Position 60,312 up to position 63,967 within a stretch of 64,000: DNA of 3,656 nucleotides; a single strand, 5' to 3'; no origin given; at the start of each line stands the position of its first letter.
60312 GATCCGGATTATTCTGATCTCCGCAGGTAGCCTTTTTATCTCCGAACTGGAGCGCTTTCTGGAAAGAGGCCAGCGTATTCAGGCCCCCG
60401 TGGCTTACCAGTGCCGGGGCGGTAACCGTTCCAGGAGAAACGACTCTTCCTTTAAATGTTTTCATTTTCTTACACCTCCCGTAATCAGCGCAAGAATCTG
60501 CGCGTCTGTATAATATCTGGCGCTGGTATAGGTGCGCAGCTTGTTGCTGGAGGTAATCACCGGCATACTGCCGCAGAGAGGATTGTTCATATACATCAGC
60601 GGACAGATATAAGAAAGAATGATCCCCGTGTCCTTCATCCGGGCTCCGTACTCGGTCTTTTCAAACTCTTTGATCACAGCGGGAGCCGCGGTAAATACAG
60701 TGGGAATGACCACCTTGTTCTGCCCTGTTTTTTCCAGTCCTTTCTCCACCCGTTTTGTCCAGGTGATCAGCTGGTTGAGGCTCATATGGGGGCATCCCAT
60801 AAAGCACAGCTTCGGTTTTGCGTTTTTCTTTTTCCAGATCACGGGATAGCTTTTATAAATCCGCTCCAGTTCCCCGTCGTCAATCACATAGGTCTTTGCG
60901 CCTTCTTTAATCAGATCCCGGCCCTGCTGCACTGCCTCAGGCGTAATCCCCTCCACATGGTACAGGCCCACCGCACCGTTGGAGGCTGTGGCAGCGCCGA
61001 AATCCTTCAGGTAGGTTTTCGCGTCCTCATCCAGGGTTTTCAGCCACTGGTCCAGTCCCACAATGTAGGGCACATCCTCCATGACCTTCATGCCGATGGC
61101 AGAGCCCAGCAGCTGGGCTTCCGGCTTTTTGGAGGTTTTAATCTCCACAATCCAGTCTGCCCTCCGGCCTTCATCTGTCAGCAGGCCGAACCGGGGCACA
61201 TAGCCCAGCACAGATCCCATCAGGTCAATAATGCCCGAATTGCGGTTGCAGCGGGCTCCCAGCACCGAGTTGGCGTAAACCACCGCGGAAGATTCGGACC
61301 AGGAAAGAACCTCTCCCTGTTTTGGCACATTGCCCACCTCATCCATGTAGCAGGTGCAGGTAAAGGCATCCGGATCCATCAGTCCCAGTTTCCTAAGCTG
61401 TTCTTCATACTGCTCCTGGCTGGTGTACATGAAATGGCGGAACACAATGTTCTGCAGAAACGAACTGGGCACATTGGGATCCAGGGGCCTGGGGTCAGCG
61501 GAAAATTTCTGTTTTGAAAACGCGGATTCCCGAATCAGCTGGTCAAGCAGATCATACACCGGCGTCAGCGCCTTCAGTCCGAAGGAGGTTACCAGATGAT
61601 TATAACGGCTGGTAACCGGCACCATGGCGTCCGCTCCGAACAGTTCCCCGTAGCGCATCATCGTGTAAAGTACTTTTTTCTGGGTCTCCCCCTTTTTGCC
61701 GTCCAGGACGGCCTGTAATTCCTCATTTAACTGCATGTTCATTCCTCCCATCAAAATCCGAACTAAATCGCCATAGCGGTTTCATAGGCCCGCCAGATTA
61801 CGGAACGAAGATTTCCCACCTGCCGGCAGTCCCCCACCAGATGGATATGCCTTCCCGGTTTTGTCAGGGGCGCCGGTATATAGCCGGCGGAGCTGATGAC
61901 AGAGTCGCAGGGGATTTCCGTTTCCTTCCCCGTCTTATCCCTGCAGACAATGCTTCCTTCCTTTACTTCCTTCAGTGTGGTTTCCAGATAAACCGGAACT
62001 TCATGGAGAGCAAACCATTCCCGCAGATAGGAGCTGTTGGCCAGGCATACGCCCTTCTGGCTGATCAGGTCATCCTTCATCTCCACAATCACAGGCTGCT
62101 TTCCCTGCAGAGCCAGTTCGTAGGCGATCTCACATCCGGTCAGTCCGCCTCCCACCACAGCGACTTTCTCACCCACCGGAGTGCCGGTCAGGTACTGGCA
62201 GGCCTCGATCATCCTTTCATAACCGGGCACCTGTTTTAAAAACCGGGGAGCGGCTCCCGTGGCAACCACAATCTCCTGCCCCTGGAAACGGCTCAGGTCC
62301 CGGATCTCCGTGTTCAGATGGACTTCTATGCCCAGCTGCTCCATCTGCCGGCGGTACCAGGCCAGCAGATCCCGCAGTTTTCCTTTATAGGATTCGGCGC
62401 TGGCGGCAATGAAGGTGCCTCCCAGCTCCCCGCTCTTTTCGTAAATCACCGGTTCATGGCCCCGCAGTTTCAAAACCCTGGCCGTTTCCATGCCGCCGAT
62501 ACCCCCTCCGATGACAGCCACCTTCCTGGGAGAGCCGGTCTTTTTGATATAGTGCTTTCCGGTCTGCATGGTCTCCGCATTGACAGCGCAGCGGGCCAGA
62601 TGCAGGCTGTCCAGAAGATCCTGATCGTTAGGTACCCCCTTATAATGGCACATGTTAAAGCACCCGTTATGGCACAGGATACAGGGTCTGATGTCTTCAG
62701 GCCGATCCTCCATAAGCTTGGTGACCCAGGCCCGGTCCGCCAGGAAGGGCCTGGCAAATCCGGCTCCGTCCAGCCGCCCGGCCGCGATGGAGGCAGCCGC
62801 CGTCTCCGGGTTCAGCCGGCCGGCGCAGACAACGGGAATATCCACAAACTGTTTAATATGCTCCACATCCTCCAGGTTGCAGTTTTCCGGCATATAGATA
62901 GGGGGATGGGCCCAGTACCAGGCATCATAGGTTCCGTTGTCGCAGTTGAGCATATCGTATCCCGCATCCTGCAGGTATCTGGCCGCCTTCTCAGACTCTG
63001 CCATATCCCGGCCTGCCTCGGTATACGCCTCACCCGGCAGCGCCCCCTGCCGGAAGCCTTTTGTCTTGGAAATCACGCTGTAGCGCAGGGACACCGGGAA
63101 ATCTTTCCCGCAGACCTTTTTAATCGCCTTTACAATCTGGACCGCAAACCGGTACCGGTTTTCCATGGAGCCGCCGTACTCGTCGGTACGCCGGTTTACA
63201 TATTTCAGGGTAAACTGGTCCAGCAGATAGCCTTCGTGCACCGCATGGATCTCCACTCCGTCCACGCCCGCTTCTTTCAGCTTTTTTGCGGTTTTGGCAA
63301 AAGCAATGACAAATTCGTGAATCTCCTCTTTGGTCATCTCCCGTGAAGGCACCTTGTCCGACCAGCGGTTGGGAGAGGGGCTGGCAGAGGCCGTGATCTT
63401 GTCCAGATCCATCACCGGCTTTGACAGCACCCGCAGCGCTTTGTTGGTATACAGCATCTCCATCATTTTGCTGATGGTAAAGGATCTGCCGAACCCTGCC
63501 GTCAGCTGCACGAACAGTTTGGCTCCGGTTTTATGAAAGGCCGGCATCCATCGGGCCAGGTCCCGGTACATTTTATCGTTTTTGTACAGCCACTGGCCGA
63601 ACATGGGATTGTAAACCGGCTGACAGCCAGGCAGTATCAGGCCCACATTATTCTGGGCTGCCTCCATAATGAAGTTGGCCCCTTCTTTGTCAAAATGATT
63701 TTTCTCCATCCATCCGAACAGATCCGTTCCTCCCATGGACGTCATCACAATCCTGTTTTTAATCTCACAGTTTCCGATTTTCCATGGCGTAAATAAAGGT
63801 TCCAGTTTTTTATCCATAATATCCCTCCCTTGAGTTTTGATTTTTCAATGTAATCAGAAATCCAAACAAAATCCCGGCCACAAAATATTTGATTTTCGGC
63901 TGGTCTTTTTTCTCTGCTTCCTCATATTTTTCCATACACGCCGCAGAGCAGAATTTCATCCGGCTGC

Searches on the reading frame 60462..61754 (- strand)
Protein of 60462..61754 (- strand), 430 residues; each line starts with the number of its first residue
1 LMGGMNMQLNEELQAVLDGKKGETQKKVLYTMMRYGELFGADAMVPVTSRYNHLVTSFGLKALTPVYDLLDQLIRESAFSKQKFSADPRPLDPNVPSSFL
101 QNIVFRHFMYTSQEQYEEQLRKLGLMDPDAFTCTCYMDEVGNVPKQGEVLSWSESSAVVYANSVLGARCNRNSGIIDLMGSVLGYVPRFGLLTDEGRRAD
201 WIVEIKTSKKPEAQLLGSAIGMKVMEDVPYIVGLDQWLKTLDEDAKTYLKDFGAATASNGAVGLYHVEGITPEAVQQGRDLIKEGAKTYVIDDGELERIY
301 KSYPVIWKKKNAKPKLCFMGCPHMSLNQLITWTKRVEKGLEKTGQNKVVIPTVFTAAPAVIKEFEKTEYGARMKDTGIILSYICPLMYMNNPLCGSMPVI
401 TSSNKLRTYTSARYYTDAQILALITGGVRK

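Call 85: search_protein_families(library=pfam, proteins=[window:60462-61754:-], max_evalue=0.00001)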
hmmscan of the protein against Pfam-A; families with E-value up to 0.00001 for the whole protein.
window:60462-61754:- (430 aa): 1 family
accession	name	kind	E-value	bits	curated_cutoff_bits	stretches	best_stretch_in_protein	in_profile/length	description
PF04412.18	AcnX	-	9.9e-86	288.4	31.5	1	7-420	1-392/400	Aconitase X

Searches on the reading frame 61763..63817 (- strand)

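Call 85: search_protein_families(library=pfam, proteins=[window:61763-63817:-], max_evalue=0.00001)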
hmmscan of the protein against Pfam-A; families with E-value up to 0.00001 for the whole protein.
window:61763-63817:- (684 aa): 7 families
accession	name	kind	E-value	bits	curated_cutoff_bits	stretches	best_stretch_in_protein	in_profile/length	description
PF00724.26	Oxidored_FMN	-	2.4e-53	182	27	1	8-374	2-341/342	NADH:flavin oxidoreductase / NADH oxidase family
PF07992.20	Pyr_redox_2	-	1.8e-31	110.1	26.1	2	432-650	2-241/291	Pyridine nucleotide-disulphide oxidoreductase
PF01266.30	DAO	-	1.3e-14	54.9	27.9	1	551-585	1-35/353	FAD dependent oxidoreductase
PF00070.33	Pyr_redox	-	3.5e-14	53.5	22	1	551-620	1-68/82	Pyridine nucleotide-disulphide oxidoreductase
PF13450.12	NAD_binding_8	-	6.7e-11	42.7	21.9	0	435-468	1-34/68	NAD(P)-binding Rossmann-like domain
PF13738.12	Pyr_redox_3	-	8.5e-08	32.2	30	1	510-648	122-269/305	Pyridine nucleotide-disulphide oxidoreductase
PF13434.12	Lys_Orn_oxgnase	-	1.5e-06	28.1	21.3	0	495-608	130-244/339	L-lysine 6-monooxygenase/L-ornithine 5-monooxygenase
